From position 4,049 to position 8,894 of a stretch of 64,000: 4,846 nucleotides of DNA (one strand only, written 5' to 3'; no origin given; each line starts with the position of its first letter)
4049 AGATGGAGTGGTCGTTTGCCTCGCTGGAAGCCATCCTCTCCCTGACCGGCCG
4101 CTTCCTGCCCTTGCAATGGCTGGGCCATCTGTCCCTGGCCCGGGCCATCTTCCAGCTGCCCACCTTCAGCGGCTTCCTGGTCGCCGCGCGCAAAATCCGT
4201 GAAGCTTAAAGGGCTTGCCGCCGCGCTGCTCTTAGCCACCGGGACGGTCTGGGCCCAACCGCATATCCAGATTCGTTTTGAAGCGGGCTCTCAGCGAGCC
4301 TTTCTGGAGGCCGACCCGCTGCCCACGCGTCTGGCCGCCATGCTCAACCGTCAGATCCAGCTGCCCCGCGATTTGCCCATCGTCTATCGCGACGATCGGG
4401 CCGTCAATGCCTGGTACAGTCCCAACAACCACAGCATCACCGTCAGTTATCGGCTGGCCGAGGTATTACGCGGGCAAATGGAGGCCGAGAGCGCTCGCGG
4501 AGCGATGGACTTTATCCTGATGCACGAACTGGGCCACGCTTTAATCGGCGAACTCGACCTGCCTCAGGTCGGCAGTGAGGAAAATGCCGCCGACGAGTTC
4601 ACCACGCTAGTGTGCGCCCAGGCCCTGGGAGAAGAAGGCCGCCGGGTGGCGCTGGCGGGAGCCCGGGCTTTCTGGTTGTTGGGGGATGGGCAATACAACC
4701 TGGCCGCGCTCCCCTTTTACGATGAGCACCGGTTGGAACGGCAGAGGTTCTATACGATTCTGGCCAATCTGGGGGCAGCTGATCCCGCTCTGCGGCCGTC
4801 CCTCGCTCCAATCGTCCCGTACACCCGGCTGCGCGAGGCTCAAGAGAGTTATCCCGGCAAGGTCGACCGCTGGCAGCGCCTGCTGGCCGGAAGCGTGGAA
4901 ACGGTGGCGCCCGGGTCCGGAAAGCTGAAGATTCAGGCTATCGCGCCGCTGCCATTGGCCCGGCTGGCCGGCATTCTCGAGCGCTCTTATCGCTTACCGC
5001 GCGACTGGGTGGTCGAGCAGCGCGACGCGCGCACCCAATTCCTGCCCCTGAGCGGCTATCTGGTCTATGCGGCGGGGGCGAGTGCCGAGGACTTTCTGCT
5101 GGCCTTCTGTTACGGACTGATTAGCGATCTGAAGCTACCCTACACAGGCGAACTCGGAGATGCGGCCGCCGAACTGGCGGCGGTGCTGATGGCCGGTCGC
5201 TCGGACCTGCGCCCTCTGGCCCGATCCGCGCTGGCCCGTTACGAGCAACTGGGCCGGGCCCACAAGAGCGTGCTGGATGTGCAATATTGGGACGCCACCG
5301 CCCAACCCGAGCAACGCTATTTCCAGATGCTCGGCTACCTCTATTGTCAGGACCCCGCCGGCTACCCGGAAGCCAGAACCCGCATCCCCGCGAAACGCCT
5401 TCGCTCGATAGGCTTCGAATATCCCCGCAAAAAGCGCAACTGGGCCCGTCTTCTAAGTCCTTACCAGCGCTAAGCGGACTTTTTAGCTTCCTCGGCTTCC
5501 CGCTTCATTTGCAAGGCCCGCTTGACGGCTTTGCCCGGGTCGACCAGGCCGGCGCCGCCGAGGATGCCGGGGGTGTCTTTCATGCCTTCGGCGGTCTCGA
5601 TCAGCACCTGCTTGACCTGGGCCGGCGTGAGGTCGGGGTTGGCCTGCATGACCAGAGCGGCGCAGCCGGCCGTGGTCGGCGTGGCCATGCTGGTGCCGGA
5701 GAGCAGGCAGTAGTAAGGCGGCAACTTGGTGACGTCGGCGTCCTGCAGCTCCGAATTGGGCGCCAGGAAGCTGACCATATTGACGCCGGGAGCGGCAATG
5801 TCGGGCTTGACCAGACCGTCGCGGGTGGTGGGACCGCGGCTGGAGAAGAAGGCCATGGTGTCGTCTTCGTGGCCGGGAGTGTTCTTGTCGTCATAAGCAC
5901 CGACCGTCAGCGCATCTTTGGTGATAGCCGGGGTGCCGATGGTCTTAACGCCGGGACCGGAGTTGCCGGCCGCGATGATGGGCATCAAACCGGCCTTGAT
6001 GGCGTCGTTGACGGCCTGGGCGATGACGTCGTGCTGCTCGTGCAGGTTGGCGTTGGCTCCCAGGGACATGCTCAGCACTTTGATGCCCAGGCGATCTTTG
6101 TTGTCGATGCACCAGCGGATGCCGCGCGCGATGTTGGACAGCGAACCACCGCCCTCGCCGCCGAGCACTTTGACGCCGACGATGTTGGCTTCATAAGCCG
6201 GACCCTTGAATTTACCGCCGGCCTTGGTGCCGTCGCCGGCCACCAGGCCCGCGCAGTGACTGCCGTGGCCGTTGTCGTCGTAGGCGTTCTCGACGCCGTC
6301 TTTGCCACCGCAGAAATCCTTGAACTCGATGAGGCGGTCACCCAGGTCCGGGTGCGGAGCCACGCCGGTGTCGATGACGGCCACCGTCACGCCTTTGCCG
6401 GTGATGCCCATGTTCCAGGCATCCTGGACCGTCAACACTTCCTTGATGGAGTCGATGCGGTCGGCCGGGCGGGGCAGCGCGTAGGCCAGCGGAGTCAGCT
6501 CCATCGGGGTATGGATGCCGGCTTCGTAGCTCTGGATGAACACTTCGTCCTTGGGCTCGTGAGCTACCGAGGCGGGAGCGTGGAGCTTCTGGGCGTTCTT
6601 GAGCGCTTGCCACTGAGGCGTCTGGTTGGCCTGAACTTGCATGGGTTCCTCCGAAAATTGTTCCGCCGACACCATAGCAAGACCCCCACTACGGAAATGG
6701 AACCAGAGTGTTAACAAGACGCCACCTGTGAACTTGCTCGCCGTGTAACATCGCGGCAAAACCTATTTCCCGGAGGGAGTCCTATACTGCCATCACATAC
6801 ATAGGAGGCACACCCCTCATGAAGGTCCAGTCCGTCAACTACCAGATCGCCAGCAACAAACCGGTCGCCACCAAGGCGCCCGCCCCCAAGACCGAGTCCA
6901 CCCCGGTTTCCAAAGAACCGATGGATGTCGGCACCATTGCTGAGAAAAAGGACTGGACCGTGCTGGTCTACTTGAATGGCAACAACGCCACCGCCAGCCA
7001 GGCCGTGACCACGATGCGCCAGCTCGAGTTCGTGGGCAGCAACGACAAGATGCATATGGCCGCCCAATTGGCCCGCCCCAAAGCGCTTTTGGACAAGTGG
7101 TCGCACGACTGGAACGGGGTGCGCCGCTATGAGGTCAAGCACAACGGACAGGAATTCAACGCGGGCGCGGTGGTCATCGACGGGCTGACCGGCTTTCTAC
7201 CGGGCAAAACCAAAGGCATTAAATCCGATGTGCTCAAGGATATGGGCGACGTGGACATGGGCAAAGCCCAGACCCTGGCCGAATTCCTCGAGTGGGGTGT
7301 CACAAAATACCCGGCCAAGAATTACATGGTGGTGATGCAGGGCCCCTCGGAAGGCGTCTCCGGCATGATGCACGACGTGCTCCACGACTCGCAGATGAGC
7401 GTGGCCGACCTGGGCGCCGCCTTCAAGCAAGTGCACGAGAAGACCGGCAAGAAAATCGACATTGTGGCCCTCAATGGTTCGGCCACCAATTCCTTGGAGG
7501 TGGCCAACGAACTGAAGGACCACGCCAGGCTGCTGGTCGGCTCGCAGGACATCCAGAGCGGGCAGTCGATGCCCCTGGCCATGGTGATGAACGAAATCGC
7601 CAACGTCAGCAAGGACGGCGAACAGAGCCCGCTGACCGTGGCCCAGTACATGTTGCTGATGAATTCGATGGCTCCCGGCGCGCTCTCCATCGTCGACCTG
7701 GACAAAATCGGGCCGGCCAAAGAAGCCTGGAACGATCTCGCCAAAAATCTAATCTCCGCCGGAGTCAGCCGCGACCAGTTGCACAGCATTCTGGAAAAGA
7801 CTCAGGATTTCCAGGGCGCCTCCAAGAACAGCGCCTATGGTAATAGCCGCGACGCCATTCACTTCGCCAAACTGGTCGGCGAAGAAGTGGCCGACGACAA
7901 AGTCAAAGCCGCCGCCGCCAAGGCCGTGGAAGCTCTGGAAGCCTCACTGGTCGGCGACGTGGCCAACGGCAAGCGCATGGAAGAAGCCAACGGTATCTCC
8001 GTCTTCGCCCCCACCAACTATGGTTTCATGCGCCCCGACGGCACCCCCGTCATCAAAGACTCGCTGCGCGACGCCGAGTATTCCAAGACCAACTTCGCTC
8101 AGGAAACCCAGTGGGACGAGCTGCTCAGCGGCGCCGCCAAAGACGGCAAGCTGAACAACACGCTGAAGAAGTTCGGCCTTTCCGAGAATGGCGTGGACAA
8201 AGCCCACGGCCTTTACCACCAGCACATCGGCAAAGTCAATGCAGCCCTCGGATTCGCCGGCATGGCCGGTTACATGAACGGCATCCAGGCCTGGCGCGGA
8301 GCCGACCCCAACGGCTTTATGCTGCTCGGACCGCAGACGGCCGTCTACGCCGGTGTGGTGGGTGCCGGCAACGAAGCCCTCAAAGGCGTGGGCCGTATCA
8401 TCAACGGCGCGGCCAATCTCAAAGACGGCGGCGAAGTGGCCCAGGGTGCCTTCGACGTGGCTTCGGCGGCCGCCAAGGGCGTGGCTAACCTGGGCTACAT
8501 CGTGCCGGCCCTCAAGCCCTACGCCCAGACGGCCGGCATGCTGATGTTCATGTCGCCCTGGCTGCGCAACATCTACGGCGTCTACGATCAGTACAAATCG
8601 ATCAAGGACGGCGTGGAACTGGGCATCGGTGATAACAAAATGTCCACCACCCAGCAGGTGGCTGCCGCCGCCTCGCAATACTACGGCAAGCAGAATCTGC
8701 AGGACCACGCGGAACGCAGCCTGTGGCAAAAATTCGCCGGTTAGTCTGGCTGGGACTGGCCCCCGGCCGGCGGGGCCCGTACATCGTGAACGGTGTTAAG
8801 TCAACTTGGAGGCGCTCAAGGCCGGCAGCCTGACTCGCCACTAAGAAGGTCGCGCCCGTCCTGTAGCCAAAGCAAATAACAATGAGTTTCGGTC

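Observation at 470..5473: Five-gene translationally coupled operon: GxGGGxD protein, pseudo-sirtuin/GGDEF fusion, TspO, zinc-ribbon SAM methyltransferase, secreted HExxH protein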

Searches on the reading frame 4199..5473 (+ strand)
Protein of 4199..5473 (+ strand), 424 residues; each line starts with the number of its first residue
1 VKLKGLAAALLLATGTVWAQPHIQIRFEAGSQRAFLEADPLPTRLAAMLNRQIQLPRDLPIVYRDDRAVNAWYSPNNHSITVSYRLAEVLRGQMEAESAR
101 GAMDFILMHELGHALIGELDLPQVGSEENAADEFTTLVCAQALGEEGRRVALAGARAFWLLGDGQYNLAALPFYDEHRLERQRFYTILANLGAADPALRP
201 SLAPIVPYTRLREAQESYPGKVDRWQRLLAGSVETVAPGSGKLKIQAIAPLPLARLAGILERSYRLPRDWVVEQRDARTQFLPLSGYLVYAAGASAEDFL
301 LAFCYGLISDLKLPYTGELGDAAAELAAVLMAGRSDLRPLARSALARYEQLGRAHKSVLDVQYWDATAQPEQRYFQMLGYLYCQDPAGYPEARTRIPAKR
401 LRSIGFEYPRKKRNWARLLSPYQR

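Call 3: search_protein_families(library=pfam, proteins=[window:4199-5473:+], max_evalue=0.01)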
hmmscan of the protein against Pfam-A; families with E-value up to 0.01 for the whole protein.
window:4199-5473:+ (424 aa): 2 families
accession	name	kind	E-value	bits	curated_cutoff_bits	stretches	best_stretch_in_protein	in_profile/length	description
PF14247.12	DUF4344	-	3.7e-48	164.6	29.6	2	32-229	12-220/220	Putative metallopeptidase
PF01431.27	Peptidase_M13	-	0.0052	16.9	24.5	0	70-116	1-49/205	Peptidase family M13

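Call 4: search_protein_families(library=ncbifam, proteins=[window:4199-5473:+], max_evalue=0.01)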
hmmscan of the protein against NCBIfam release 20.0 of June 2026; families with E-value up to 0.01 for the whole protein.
window:4199-5473:+ (424 aa): 0 families

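Call 44: find_homologous_proteins(query=window:4199-5470:+)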
Query window:4199-5470:+ (424 aa): 14 proteins with E <= 0.001 among 8000 candidates.
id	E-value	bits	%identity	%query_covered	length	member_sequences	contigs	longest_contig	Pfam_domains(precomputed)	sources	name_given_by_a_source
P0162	3.0e-279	944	100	100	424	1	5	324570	PF14247.13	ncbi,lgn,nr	ncbi:MAG: hypothetical protein KF760_20625 [Candidatus Eremiobacteraeota bacterium]|nr:hypothetical 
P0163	2.0e-189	648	70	96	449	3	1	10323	PF14247.13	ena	-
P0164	7.8e-188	643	68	96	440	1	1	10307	PF14247.13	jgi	-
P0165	7.8e-99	349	45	96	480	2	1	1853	PF14247.13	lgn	-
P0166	8.1e-99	349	45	97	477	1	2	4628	PF14247.13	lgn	-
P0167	5.1e-98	347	44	97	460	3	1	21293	PF14247.13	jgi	jgi:hypothetical protein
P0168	2.6e-97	344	45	93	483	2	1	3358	PF14247.13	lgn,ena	-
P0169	3.8e-90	321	41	96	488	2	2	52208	PF14247.13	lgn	-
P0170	7.4e-90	320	41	96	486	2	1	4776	PF14247.13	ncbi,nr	ncbi:MAG: hypothetical protein KC910_15730 [Candidatus Eremiobacteraeota bacterium]|nr:hypothetical 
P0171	1.9e-85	305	42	92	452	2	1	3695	PF14247.13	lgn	-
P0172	9.5e-83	296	37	97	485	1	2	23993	PF14247.13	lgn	-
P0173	1.2e-80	289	40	93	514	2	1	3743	PF14247.13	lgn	-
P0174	1.7e-24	105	41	44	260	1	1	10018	PF14247.13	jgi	jgi:hypothetical protein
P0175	2.1e-23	101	40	44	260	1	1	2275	PF14247.13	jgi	jgi:hypothetical protein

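Call 46: find_encoding_contigs(protein=P0163, flank=8000, max_places=2)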
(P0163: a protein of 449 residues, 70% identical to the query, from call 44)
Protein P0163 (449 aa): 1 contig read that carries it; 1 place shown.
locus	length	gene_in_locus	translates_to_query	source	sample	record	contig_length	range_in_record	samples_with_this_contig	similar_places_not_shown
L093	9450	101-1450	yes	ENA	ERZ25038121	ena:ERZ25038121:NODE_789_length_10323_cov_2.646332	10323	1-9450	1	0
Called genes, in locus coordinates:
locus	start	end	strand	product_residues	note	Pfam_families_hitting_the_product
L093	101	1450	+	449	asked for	PF14247:DUF4344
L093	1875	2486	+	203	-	-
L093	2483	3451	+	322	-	PF12146:Hydrolase_4 (faint), PF00561:Abhydrolase_1, PF12697:Abhydrolase_6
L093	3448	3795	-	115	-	PF02410:RsfS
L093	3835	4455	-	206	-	PF01467:CTP_transf_like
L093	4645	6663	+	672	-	-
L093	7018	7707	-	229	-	-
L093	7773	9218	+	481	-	PF20154:LNT_N, PF00795:CN_hydrolase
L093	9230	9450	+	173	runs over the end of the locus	PF02674:Colicin_V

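Call 50: search_protein_families(library=padloc, proteins=[window:4199-5470:+], max_evalue=0.01)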
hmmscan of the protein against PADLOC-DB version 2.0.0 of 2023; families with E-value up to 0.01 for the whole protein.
window:4199-5470:+ (424 aa): 1 family
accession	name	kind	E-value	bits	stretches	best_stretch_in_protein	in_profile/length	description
PDLC03011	peptidase_U41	-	1.7e-07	29.1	1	93-155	149-212/378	-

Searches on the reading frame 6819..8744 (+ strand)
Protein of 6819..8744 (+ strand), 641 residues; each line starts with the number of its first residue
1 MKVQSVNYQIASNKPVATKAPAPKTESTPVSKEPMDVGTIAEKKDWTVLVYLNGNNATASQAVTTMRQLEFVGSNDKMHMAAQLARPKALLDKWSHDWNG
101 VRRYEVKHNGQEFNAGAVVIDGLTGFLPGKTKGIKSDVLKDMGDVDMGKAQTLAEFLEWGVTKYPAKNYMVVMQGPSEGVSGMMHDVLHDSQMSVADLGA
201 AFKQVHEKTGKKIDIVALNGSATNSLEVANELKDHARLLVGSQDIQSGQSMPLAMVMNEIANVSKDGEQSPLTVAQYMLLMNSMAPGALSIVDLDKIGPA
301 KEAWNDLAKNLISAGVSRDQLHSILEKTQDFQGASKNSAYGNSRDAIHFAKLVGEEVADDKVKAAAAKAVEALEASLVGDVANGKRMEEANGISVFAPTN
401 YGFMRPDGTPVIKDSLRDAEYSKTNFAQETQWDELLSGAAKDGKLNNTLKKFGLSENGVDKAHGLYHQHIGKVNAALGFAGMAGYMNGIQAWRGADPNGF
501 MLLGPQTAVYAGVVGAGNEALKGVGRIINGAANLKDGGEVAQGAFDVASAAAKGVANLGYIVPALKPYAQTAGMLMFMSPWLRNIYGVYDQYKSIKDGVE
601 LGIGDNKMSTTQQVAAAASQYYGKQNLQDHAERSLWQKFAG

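Call 3: search_protein_families(library=pfam, proteins=[window:6819-8744:+], max_evalue=0.01)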
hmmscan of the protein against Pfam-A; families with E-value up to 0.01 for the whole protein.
window:6819-8744:+ (641 aa): 1 family
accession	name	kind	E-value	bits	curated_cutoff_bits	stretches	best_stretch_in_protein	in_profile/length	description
PF03415.19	Peptidase_C11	-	3.9e-16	60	25.8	1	143-436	63-356/359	Clostripain family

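Call 4: search_protein_families(library=ncbifam, proteins=[window:6819-8744:+], max_evalue=0.01)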
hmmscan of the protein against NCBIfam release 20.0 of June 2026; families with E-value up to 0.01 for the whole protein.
window:6819-8744:+ (641 aa): 0 families
